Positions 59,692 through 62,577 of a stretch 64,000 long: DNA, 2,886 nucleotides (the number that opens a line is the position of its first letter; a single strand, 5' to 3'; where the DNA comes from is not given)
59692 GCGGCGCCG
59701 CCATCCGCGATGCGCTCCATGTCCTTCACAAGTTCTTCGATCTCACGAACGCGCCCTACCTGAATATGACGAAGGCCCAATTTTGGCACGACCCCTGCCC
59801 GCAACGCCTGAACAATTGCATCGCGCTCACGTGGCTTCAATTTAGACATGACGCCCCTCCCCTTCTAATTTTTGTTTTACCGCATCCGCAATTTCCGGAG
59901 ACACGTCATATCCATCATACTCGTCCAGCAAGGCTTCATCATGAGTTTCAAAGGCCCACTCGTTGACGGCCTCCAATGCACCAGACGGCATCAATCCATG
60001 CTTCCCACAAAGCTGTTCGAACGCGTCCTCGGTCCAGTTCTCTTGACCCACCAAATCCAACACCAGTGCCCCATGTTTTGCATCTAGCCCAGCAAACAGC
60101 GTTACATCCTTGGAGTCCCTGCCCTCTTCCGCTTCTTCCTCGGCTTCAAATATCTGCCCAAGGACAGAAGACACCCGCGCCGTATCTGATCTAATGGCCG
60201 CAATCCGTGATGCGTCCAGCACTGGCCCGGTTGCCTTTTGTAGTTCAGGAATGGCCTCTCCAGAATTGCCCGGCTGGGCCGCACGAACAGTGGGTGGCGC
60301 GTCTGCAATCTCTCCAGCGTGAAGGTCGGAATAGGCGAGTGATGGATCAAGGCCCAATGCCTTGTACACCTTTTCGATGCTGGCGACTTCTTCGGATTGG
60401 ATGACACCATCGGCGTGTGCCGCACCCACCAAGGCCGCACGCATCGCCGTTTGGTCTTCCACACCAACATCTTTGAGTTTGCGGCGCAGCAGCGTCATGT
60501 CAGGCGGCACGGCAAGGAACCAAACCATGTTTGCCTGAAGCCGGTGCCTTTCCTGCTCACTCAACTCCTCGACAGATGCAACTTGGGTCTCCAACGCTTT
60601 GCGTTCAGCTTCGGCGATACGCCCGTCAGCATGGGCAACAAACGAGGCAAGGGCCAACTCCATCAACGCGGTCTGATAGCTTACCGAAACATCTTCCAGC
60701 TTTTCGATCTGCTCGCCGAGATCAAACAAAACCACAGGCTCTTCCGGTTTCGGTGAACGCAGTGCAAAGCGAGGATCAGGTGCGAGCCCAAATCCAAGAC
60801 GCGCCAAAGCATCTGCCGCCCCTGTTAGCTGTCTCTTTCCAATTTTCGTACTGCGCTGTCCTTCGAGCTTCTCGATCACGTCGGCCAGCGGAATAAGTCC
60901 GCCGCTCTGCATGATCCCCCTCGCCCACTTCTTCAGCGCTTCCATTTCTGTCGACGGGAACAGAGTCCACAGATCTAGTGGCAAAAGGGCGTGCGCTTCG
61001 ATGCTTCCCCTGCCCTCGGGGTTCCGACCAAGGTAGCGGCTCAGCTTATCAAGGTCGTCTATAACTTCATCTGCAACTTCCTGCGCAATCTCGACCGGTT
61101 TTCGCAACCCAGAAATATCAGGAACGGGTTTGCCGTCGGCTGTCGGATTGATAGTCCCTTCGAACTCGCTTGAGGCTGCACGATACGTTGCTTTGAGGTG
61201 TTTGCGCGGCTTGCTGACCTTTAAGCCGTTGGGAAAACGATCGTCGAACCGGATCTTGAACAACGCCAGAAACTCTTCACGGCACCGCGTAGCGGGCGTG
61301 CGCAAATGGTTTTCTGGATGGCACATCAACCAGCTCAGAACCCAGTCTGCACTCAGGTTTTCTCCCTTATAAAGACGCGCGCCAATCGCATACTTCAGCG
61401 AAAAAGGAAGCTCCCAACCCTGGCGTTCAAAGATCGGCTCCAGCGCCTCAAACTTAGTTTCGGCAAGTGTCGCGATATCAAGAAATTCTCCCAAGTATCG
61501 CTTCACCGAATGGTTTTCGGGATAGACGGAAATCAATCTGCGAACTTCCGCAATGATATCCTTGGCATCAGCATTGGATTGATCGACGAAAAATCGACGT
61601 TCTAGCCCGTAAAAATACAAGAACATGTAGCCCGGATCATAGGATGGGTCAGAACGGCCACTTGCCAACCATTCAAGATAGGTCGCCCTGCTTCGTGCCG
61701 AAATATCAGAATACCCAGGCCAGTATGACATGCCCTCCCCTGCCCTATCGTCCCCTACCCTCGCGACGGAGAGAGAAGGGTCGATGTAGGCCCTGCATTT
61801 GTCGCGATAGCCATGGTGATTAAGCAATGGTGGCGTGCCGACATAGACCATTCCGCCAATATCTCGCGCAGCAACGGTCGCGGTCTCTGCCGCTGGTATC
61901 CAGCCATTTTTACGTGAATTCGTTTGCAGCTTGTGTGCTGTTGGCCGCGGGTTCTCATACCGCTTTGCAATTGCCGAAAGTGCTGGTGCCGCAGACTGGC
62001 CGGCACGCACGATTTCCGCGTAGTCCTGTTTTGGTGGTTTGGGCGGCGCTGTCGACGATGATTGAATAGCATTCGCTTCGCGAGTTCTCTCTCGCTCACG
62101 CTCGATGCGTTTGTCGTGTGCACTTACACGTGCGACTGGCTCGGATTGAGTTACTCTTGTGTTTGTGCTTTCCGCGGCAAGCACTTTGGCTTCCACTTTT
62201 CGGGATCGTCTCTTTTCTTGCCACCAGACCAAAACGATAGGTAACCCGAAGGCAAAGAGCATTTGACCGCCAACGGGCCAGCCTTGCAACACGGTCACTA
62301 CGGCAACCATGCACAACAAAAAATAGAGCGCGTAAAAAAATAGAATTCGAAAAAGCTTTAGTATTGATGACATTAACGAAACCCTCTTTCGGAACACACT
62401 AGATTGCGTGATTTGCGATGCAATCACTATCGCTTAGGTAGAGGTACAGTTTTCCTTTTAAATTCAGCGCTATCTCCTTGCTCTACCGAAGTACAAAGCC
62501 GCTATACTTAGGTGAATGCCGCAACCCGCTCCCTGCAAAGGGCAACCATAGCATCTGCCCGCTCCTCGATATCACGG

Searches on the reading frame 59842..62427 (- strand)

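Call 64: search_protein_families(library=pfam, proteins=[window:59842-62427:-], max_evalue=0.00001)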
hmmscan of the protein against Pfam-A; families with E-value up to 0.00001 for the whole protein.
window:59842-62427:- (861 aa): 4 families
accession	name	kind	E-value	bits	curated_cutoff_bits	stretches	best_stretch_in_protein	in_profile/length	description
PF13208.11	TerB_N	-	6.5e-67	225.7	25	1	178-379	1-207/207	TerB N-terminal domain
PF15615.11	TerB_C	-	6.6e-25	88.5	26.3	1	735-850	17-147/148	TerB-C domain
PF05099.18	TerB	-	9.8e-09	36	24.4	1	591-696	5-111/118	Tellurite resistance protein TerB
PF04391.17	DUF533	-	4.2e-06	26.9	29.6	0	659-696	70-107/178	Protein of unknown function (DUF533)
